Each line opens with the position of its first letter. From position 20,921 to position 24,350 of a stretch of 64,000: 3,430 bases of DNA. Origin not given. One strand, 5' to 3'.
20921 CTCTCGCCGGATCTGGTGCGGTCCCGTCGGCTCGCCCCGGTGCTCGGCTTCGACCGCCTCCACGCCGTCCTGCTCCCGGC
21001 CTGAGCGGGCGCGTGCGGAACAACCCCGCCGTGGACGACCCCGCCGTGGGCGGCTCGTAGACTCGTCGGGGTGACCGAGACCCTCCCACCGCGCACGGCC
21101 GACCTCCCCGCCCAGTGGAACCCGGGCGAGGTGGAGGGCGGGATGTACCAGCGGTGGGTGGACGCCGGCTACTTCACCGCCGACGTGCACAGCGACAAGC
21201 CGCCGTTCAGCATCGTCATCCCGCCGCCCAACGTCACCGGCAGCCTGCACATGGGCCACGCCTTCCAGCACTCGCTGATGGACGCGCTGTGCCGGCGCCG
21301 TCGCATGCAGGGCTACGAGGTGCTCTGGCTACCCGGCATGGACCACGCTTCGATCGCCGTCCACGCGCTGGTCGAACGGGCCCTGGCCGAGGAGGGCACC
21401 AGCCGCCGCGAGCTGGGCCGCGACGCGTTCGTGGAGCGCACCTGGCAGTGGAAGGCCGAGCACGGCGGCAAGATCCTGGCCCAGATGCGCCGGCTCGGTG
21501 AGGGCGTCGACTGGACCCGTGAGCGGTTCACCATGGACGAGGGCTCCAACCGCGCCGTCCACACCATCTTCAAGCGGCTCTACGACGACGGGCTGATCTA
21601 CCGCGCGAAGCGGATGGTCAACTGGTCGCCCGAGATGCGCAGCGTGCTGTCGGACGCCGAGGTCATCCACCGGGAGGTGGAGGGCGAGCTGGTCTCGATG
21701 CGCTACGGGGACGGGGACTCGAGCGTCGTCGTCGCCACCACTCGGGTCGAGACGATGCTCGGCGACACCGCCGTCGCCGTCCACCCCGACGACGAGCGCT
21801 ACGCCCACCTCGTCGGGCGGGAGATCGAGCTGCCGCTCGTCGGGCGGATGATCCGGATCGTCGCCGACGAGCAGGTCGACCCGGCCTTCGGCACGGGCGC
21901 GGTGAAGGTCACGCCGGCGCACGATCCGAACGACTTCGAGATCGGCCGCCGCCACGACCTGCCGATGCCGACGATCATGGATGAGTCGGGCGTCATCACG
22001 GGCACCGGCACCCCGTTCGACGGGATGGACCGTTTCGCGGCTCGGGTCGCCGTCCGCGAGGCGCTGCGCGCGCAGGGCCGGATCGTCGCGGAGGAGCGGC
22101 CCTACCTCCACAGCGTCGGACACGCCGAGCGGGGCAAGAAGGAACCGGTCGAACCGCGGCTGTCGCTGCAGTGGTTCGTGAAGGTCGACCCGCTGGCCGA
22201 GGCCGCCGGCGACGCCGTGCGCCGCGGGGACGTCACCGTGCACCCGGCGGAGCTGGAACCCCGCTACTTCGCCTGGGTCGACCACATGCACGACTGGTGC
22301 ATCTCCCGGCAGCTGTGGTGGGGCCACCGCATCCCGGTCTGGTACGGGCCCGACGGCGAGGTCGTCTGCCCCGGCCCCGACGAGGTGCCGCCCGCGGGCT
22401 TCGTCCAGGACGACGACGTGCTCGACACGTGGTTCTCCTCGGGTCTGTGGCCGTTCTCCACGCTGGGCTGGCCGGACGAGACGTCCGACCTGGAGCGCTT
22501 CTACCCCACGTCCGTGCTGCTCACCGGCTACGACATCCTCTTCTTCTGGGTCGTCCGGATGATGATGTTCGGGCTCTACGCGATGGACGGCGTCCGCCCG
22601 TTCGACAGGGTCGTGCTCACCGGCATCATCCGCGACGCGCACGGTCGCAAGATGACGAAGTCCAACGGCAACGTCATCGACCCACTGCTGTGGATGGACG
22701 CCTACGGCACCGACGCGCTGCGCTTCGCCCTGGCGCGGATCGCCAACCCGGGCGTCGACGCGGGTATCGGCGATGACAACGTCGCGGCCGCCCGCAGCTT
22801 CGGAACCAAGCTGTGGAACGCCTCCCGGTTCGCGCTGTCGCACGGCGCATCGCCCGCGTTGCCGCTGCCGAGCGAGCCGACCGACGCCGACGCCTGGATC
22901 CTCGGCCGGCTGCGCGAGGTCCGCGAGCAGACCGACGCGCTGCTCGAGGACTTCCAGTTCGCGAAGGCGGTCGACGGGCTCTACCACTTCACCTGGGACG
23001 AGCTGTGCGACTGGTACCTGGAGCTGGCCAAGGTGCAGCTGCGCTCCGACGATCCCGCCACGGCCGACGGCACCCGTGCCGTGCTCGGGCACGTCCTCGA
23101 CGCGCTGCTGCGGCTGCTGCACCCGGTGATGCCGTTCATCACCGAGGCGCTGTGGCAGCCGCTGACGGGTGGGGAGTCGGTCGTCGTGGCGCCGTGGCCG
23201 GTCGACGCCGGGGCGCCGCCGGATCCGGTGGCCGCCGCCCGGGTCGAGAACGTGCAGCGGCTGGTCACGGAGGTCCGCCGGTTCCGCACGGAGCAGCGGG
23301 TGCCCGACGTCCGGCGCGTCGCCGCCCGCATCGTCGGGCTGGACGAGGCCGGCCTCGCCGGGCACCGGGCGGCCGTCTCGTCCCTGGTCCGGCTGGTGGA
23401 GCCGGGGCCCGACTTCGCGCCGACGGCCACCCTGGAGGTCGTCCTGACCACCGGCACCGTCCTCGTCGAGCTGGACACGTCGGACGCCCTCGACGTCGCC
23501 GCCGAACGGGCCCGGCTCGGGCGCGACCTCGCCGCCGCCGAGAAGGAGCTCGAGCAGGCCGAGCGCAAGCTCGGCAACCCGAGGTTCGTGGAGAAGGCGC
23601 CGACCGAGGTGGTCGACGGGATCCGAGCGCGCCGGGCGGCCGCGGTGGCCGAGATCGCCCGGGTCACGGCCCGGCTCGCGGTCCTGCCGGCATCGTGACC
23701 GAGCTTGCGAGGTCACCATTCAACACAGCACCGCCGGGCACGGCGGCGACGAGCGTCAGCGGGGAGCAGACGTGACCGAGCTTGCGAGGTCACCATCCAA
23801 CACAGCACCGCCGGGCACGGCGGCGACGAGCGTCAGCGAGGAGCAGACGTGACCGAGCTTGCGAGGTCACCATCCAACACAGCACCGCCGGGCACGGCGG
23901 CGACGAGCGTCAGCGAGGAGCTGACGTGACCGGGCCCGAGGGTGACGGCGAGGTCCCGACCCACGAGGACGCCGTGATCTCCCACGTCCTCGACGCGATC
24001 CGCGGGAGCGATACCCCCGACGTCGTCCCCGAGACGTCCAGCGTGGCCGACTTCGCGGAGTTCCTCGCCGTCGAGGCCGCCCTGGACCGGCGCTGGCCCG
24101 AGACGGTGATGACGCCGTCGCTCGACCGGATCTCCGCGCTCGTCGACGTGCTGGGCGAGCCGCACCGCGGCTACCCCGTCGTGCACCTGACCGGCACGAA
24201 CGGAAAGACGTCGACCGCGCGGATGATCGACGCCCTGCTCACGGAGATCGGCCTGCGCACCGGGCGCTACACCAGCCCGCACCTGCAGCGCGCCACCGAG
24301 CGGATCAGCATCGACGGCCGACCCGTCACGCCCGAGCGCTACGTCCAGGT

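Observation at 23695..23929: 77-bp x3 tandem repeat between valS and folC encodes a relay of 26-codon mini-ORFs joined by GTGA overlaps (MIRU-like VNTR)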

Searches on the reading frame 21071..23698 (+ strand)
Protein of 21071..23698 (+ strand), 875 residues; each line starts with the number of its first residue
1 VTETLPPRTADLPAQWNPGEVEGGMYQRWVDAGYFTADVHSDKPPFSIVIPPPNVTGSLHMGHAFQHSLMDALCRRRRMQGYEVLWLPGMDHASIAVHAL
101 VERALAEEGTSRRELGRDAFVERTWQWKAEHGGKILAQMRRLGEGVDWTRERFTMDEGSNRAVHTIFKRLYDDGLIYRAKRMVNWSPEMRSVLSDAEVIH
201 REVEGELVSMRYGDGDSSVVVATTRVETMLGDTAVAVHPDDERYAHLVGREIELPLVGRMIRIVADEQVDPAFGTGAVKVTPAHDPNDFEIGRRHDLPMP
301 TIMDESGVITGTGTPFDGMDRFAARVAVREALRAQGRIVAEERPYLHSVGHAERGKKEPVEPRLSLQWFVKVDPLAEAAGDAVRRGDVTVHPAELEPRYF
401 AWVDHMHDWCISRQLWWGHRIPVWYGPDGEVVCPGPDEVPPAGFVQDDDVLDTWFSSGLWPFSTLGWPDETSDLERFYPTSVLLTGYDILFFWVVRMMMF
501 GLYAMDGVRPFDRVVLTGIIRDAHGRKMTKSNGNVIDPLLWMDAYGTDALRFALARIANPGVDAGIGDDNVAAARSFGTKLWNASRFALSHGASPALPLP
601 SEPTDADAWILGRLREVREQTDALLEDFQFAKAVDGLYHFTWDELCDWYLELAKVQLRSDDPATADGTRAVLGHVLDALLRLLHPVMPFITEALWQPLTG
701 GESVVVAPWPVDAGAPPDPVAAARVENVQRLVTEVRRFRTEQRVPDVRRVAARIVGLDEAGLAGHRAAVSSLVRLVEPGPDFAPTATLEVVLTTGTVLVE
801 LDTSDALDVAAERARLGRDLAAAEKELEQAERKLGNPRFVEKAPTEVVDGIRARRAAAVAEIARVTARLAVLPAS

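Call 7: search_protein_families(library=ncbifam, proteins=[window:21071-23698:+])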
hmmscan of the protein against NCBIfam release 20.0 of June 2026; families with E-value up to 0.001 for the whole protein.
window:21071-23698:+ (875 aa): 16 families
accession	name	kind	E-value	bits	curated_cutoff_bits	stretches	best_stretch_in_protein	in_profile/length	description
NF004349.1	PRK05729.1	equivalog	0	1103.1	704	1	14-868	2-859/860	valine--tRNA ligase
TIGR00422.1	valS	equivalog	2.1e-286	952.4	612.1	1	13-849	2-856/863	valine--tRNA ligase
NF011492.0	PRK14900.1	equivalog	3.7e-279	928.9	1783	1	10-861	7-882/1044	valine--tRNA ligase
NF009687.0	PRK13208.1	equivalog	1.1e-162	543.1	738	1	10-755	4-761/801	valine--tRNA ligase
NF000540.1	alt_ValS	exception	3.4e-106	356.1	900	2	22-428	10-451/827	valine--tRNA ligase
TIGR00392.1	ileS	equivalog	4.4e-99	332.8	621.4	3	444-742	529-836/861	isoleucine--tRNA ligase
NF008957.0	PRK12300.1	subfamily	2e-53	181.6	677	3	21-242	9-241/946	leucine--tRNA ligase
NF040702.1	ileS_w_GNAT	exception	1.3e-49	168.7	1999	3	255-428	486-658/1100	isoleucine--tRNA ligase, N-acetyltransferase domain-containing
TIGR00395.1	leuS_arch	equivalog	5.9e-49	166.9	648.5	3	25-242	7-235/938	leucine--tRNA ligase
TIGR00396.1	leuS_bact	equivalog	1.3e-35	122.8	548.4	2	19-205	4-172/843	leucine--tRNA ligase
NF000257.1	MupA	exception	8.5e-34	116.5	1900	3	448-708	506-770/1024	mupirocin-resistant isoleucine--tRNA ligase MupA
NF000258.1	MupB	exception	1.7e-33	115.6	1900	3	445-699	507-764/1033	mupirocin-resistant isoleucine--tRNA ligase MupB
NF008900.0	PRK12267.1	equivalog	2.9e-22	78.9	598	2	450-693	224-468/648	methionine--tRNA ligase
TIGR00398.1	metG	equivalog_domain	1.9e-21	76.4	336.35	2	471-696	269-499/530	methionine--tRNA ligase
NF001100.0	PRK00133.1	equivalog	7.5e-14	51.2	587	1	366-700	188-504/676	methionine--tRNA ligase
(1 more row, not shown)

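Call 66: find_encoding_contigs(protein=window:21071-23698:+, flank=3000, max_places=6)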
Protein window:21071-23698:+ (875 aa): no gene with exactly this product is on record in the collection.

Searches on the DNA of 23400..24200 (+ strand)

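Call 12: search_rna_families(source=window, start=23400, end=24200, threshold=evalue, max_evalue=10)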
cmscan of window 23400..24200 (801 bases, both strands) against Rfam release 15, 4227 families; matches with E-value up to 10: 3.
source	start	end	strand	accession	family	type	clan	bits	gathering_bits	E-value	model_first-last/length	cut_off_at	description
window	23938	23981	+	RF01022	mir-611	Gene; miRNA;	-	16.4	90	1.8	9-56/65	no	mir-611 microRNA precursor family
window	23464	23495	-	RF00784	mir-486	Gene; miRNA;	-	13.3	69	7.3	19-50/68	no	mir-486 microRNA precursor family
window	23534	23586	+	RF01756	rne-II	Cis-reg;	-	9.7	50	4.8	229-284/287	no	rne-II RNA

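Call 87: search_dna_similar(query=window:23695-23929:+, collection=plasmids, mode=distant, max_evalue=0.001, max_rows=15)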
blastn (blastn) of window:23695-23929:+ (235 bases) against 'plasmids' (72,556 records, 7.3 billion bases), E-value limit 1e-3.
No match.

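Call 88: search_dna_similar(query=window:23695-23929:+, collection=phages, mode=distant, max_evalue=0.001, max_rows=10)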
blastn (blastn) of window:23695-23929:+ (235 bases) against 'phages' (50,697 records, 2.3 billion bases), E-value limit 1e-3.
No match.

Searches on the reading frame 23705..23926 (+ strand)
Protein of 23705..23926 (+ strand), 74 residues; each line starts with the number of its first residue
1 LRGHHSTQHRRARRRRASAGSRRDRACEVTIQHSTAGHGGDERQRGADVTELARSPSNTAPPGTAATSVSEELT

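Call 78: find_homologous_proteins(query=window:23705-23926:+, max_evalue=0.001)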
Query window:23705-23926:+: 4 candidates shared short words with the query, none scored E <= 0.001.
